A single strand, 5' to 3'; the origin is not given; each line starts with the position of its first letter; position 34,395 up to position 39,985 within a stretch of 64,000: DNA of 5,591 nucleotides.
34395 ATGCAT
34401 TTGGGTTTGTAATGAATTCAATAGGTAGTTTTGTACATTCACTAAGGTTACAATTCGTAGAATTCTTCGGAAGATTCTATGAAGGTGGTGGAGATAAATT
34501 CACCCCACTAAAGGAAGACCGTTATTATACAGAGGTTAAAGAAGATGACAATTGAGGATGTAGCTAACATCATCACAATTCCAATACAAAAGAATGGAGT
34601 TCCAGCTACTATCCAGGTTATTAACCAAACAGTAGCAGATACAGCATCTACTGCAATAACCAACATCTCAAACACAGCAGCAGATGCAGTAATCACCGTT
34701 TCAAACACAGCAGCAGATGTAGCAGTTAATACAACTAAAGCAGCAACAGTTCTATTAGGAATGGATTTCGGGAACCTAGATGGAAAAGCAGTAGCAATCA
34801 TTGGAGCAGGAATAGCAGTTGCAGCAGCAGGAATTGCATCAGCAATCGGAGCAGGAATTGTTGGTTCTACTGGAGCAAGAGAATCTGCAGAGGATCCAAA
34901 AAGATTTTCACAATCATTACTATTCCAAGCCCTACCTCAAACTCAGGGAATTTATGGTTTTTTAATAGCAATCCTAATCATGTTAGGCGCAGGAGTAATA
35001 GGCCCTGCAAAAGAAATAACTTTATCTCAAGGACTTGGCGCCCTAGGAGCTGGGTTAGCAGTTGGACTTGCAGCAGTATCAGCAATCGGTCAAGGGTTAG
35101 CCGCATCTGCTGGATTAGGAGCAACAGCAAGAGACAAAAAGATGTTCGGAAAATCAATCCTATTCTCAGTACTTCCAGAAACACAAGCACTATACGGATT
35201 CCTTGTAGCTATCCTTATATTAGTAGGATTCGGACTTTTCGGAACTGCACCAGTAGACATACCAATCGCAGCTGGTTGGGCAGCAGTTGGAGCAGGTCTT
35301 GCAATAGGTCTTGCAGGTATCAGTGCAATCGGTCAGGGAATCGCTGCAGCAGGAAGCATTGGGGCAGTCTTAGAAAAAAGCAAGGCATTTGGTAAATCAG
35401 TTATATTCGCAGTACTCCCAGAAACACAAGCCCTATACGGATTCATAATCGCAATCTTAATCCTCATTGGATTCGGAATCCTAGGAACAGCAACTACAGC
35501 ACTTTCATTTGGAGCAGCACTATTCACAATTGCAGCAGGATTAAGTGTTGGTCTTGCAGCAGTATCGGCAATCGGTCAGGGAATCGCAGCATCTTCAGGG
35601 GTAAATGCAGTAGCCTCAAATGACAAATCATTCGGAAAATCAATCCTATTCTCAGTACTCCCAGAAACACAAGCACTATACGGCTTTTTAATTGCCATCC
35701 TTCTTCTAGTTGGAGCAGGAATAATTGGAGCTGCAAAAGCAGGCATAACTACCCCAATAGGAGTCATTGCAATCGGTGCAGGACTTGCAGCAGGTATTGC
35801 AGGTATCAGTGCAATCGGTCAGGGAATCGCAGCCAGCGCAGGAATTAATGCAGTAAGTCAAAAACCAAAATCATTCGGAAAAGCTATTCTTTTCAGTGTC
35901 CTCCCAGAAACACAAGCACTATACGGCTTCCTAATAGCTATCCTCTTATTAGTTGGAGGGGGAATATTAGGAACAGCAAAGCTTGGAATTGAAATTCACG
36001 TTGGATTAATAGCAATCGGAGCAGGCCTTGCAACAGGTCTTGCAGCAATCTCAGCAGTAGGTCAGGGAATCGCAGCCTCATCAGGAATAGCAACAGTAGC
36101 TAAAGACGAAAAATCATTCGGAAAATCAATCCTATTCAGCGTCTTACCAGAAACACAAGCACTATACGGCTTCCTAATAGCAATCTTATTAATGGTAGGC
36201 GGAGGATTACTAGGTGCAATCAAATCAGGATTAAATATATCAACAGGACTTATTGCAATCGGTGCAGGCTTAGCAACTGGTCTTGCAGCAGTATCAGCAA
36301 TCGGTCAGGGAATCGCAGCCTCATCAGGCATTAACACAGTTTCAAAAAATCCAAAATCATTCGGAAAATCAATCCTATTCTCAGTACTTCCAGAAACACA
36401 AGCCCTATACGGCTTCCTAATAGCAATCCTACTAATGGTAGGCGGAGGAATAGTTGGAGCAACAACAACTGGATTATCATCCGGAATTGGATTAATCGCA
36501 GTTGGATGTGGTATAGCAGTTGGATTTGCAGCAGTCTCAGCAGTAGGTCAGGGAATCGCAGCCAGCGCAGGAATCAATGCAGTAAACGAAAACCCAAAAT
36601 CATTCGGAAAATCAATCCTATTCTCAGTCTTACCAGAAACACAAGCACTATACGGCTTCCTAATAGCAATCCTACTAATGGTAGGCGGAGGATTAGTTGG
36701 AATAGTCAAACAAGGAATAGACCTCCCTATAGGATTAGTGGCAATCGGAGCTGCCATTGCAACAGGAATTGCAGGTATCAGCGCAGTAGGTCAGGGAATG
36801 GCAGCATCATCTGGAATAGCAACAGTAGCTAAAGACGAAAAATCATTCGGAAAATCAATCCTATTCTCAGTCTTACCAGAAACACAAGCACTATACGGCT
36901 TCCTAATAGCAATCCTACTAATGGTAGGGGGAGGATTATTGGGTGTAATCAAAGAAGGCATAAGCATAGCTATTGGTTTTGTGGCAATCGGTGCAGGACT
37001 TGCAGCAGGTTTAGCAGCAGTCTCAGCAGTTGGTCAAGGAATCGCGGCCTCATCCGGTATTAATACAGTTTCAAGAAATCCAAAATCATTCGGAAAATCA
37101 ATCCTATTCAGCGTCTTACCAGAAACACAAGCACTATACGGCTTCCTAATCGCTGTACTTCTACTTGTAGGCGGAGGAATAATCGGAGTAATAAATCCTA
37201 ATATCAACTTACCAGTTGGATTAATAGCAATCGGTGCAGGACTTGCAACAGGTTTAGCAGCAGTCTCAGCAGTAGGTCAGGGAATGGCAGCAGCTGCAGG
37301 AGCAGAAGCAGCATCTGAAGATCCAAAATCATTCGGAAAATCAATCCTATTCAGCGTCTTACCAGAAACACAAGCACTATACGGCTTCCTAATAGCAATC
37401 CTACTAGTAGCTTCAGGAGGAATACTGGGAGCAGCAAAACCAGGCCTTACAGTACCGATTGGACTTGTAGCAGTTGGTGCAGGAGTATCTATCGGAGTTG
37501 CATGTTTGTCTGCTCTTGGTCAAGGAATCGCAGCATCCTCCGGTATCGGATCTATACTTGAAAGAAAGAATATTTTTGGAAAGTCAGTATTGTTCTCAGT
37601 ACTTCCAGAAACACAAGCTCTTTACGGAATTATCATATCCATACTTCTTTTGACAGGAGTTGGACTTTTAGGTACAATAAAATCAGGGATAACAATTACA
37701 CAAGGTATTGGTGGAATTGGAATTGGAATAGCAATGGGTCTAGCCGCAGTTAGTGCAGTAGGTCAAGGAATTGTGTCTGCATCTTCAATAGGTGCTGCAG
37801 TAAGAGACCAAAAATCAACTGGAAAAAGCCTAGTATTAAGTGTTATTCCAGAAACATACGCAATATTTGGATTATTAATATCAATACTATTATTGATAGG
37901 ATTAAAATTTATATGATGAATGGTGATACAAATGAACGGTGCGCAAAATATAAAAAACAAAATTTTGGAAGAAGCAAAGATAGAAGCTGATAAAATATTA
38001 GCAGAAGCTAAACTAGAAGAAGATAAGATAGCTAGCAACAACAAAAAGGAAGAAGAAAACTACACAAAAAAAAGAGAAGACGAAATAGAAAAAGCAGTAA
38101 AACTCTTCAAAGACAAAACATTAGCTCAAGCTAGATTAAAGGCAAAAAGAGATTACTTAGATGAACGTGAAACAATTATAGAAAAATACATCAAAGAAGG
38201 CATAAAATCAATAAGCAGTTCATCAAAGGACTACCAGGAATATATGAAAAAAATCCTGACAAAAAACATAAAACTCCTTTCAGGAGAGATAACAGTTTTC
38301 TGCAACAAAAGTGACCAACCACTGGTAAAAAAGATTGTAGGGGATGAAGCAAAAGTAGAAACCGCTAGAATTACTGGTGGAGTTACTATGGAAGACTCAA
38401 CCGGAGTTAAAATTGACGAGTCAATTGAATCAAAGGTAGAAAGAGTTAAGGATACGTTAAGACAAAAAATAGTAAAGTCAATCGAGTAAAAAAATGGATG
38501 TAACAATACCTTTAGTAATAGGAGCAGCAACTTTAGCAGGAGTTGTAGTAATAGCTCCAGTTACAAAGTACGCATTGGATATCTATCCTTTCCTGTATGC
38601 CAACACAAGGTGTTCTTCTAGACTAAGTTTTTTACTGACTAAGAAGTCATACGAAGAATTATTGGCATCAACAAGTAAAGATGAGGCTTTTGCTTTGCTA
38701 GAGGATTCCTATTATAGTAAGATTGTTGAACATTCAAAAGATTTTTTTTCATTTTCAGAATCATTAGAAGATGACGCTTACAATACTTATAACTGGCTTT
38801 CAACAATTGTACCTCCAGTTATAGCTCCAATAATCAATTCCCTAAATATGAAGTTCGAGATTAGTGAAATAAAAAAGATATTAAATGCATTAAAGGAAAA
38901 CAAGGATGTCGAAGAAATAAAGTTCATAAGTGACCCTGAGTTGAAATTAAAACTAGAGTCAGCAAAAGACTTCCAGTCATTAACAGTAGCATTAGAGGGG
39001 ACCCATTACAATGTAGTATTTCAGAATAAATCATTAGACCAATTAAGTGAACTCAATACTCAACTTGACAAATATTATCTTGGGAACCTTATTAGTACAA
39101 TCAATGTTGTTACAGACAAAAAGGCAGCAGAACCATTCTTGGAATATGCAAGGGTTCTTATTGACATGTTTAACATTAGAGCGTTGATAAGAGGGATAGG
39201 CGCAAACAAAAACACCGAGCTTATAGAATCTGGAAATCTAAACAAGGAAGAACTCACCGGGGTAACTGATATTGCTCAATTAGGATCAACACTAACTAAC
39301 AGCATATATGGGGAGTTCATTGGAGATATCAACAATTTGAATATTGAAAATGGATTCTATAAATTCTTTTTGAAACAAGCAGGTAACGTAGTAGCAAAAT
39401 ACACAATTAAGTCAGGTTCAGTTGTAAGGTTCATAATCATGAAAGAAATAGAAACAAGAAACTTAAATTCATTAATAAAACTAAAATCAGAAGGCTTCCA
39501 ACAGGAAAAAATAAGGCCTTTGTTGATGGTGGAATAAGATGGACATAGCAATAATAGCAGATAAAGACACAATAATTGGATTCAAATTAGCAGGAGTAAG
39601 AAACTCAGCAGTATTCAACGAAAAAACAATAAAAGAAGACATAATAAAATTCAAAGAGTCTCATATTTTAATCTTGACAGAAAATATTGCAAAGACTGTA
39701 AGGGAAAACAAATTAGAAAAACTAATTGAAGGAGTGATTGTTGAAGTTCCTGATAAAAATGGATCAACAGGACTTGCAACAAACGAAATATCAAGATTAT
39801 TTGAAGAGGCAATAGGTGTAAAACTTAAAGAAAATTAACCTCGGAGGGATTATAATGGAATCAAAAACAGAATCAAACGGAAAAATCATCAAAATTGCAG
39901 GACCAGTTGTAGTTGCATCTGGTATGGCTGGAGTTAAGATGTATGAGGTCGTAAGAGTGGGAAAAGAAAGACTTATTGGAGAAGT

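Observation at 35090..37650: Near-identical 243-nt DNA units inside atpK suggest concerted evolution and a recombination or assembly hotspot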

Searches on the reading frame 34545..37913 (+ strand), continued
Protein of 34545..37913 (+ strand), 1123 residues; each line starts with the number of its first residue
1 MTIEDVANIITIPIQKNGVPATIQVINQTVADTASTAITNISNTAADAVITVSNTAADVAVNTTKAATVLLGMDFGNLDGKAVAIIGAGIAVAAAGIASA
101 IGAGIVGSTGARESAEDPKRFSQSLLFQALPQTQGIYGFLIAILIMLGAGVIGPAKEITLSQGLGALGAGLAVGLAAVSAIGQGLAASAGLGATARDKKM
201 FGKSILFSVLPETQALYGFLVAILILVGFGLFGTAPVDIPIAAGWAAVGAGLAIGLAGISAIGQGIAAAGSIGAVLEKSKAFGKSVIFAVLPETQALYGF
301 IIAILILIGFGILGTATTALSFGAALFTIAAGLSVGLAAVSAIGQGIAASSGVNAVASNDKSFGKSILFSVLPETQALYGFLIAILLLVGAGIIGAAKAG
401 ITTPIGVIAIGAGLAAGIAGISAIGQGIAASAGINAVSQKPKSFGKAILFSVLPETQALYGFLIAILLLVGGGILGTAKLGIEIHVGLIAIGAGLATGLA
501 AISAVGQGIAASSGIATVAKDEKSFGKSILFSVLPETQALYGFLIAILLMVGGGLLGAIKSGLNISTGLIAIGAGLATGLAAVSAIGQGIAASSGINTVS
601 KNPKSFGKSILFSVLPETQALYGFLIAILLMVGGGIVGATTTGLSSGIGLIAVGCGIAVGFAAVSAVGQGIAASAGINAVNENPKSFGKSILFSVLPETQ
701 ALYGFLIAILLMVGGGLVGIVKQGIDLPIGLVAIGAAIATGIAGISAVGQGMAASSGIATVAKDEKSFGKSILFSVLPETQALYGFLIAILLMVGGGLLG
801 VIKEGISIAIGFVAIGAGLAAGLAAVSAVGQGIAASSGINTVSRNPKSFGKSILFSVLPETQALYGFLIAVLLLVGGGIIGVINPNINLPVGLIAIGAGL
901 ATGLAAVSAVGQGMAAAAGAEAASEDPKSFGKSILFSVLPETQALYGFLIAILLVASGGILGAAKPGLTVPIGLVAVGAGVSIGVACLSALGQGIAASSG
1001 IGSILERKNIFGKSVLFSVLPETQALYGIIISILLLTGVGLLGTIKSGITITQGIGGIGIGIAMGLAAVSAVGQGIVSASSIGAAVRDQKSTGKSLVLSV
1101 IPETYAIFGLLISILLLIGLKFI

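Call 75: list_cluster_members(proteins=[P0001, P0002, P0013])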
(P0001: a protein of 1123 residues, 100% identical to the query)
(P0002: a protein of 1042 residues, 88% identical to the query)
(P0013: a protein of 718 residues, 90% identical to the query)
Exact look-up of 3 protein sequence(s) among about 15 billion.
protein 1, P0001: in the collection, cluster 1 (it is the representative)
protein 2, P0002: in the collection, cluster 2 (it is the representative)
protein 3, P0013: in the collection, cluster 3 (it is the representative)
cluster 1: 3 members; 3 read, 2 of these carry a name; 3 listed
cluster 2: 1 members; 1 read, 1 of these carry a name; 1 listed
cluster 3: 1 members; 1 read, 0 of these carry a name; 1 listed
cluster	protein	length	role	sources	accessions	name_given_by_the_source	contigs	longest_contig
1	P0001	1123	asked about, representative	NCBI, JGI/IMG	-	V/A-type H+-transporting ATPase subunit K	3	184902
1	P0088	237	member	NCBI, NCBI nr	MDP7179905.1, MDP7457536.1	MAG: V-type ATP synthase subunit K [Candidatus Woesearchaeota archaeon] | V-type ATP synthase subunit K [Candidatus Woesearchaeota archaeon]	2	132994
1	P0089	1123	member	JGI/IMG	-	-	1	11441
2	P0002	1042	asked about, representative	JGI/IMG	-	V/A-type H+-transporting ATPase subunit K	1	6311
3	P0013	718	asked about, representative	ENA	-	-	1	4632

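Call 77: predict_structure(alignment_id=A1)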
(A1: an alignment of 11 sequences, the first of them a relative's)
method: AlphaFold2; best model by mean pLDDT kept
length: 1123 residues; sequences in the alignment: 11
mean_pLDDT: 75.1   pTM: 0.79
mean pLDDT of the five models: 75.1, 74.3, 72.7, 69.6, 51.1
residues with pLDDT >= 90: 36; 70-90: 843; 50-70: 124; < 50: 120
segments of 3 or more residues with pLDDT < 50: 1-77, 234-236, 315-319, 394-399, 719-723, 881-885, 962-966, 1040-1047
pLDDT, mean of each block of 10 residues (from residue 1): 24 32 28 29 28 27 27 45 78 75 80 76 81 82 81 64 82 84 86 81 84 85 82 54 79 86 87 80 81 85 82 52 74 86 87 80 81 85 80 47 75 86 88 84 81 84 87 61 74 87 88 86 80 85 89 68 74 88 88 87 82 86 89 63 67 88 88 88 80 84 88 65 61 87 85 87 79 84 87 73 63 85 84 86 81 84 85 71 55 81 83 84 80 81 83 73 54 78 80 81 74 79 80 69 48 71 71 78 72 73 74 72 51
secondary structure, 60 per line:
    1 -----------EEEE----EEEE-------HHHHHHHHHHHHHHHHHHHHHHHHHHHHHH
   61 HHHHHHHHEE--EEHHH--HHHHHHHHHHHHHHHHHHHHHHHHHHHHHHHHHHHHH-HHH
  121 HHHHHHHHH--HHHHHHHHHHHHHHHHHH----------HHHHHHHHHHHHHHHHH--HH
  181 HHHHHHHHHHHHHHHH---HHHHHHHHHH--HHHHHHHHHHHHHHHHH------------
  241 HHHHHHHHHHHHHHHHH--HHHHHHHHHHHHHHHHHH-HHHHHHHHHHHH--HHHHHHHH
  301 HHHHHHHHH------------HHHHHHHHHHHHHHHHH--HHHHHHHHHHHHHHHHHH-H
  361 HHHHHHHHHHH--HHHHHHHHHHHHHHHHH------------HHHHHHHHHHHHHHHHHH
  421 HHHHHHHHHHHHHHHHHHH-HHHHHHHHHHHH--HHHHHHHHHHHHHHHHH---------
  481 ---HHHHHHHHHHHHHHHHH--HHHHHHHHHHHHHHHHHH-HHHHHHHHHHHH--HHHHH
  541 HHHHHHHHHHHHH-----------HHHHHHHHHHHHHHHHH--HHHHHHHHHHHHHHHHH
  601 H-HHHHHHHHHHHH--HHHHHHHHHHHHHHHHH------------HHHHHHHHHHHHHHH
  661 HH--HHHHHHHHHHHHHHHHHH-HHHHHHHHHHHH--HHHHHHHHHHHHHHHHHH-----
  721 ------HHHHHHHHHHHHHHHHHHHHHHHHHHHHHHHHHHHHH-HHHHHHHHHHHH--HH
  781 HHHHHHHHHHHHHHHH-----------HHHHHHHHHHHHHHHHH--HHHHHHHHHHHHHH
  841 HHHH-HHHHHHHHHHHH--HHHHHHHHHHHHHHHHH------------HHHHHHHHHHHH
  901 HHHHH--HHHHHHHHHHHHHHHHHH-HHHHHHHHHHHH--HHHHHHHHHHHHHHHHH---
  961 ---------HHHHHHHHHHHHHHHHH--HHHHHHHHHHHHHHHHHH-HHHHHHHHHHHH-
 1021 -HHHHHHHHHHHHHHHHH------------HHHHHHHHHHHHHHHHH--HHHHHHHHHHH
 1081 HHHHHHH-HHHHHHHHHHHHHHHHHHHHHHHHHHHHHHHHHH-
elements in order (helices of 4 or more, strands of 3 or more residues): E12-15 E20-23 H31-68 H80-116 H118-129 H132-149 H160-176 H179-196 H200-209 H212-228 H241-257 H260-277 H279-290 H293-309 H322-338 H341-358 H360-371 H374-390 H403-439 H441-452 H455-471 H484-500 H503-520 H522-533 H536-553 H565-581 H584-601 H603-614 H617-633 H646-662 H665-682 H684-695 H698-715 H727-763 H765-776 H779-796 H808-824 H827-844 H846-857 H860-876 H889-905 H908-925 H927-938 H941-957 H970-986 H989-1006 H1008-1019 H1022-1038 H1051-1067 H1070-1087 H1089-1122

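Call 78: find_encoding_contigs(protein=P0088, flank=6000, max_places=3)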
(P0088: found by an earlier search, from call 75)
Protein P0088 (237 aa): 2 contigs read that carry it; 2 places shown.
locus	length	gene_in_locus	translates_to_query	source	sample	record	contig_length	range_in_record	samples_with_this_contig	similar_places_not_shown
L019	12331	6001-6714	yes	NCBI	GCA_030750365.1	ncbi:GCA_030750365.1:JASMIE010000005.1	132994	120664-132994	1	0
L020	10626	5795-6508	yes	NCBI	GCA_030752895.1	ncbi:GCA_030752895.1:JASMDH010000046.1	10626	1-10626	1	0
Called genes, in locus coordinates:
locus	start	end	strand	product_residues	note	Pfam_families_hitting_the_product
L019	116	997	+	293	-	-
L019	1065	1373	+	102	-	-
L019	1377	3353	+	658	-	PF01496:V_ATPase_I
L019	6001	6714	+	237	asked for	PF00137:ATP-synt_C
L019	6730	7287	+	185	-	-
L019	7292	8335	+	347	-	PF01992:vATP-synt_AC39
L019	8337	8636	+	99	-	PF01990:ATP-synt_F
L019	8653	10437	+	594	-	PF02874:ATP-synt_ab_N, PF16886:ATP-synt_ab_Xtn, PF00006:ATP-synt_ab, PF22919:ATP-synt_VA_C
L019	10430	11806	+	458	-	PF02874:ATP-synt_ab_N, PF00006:ATP-synt_ab, PF22919:ATP-synt_VA_C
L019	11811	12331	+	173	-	PF01813:ATP-synt_D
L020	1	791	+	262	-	?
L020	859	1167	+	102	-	-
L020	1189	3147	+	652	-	PF01496:V_ATPase_I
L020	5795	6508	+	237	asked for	PF00137:ATP-synt_C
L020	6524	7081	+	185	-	-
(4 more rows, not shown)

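Call 82: fold_search(model_id=the predicted structure, library=pdb)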
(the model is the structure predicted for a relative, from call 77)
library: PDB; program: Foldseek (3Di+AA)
matches with E <= 10: 125; with E <= 0.001: 1
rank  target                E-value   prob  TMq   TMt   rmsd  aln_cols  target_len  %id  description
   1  2bl2_A                9.2e-04  1.00  0.13  0.87   1.6       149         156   36  The membrane rotor of the V-type ATPase from Enterococcus hirae (released 2005-04-05)
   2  6xbw_c                2.6e-02  1.00  0.12  0.87   1.9       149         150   28  Cryo-EM structure of V-ATPase from bovine brain, state 1 (released 2020-08-19)
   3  6o7u_g                3.9e-02  1.00  0.12  0.81   2.2       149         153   23  Saccharomyces cerevisiae V-ATPase Stv1-VO (released 2019-04-03)
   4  4bem_J                4.1e-02  1.00  0.12  0.62   3.8       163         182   26  Crystal structure of the F-type ATP synthase c-ring from Acetobacterium woodii. (released 2014-03-26)
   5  6wlw_1                4.3e-02  1.00  0.12  0.87   1.8       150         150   27  The Vo region of human V-ATPase in state 1 (focused refinement) (released 2020-11-11)
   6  3j9t_R                5.1e-02  1.00  0.12  0.81   2.4       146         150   23  Yeast V-ATPase state 1 (released 2015-05-13)
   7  6o7u_j                5.7e-02  1.00  0.12  0.84   1.6       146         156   23  Saccharomyces cerevisiae V-ATPase Stv1-VO (released 2019-04-03)
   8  6o7u_o                6.1e-02  1.00  0.12  0.82   2.1       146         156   27  Saccharomyces cerevisiae V-ATPase Stv1-VO (released 2019-04-03)
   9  6o7t_g                6.5e-02  1.00  0.12  0.82   2.2       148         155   23  Saccharomyces cerevisiae V-ATPase Vph1-VO (released 2019-04-03)
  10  6pe4_H                6.5e-02  1.00  0.12  0.78   2.4       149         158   25  Yeast Vo motor in complex with 1 VopQ molecule (released 2020-05-20)
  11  6vq6_g                7.0e-02  1.00  0.12  0.87   2.0       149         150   28  Mammalian V-ATPase from rat brain - composite model of rotational state 1 bound to ADP and SidK (built from focused re (released 2020-03-18)
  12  6xbw_o                7.2e-02  1.00  0.12  0.81   2.5       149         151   28  Cryo-EM structure of V-ATPase from bovine brain, state 1 (released 2020-08-19)
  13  6xbw_b                8.3e-02  1.00  0.12  0.63  10.6       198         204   24  Cryo-EM structure of V-ATPase from bovine brain, state 1 (released 2020-08-19)
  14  5tj5_G                9.2e-02  1.00  0.13  0.88   2.3       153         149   22  Atomic model for the membrane-embedded motor of a eukaryotic V-ATPase (released 2016-10-26)
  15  5tj5_F                9.2e-02  1.00  0.13  0.87   2.3       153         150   22  Atomic model for the membrane-embedded motor of a eukaryotic V-ATPase (released 2016-10-26)
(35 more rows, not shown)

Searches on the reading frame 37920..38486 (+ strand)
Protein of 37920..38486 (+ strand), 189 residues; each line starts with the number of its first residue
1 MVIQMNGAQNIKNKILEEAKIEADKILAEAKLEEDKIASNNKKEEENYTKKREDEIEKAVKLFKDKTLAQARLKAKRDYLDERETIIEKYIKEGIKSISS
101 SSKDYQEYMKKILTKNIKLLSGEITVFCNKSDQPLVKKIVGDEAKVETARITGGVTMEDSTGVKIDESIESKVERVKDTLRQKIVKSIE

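Call 40: search_protein_families(library=pfam, proteins=[window:37920-38486:+])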
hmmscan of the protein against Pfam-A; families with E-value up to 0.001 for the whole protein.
window:37920-38486:+ (189 aa): 1 family
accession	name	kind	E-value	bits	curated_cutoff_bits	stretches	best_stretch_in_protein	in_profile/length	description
PF01991.23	vATP-synt_E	-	1.1e-14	54.7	24.2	1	14-186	1-196/199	ATP synthase (E/31 kDa) subunit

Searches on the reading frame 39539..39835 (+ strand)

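Call 40: search_protein_families(library=pfam, proteins=[window:39539-39835:+])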
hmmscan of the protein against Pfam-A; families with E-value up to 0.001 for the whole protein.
window:39539-39835:+ (99 aa): 1 family
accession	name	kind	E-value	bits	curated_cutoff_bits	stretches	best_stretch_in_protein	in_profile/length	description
PF01990.22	ATP-synt_F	-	4e-14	53.1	23.5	1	3-85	1-88/91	ATP synthase (F/14-kDa) subunit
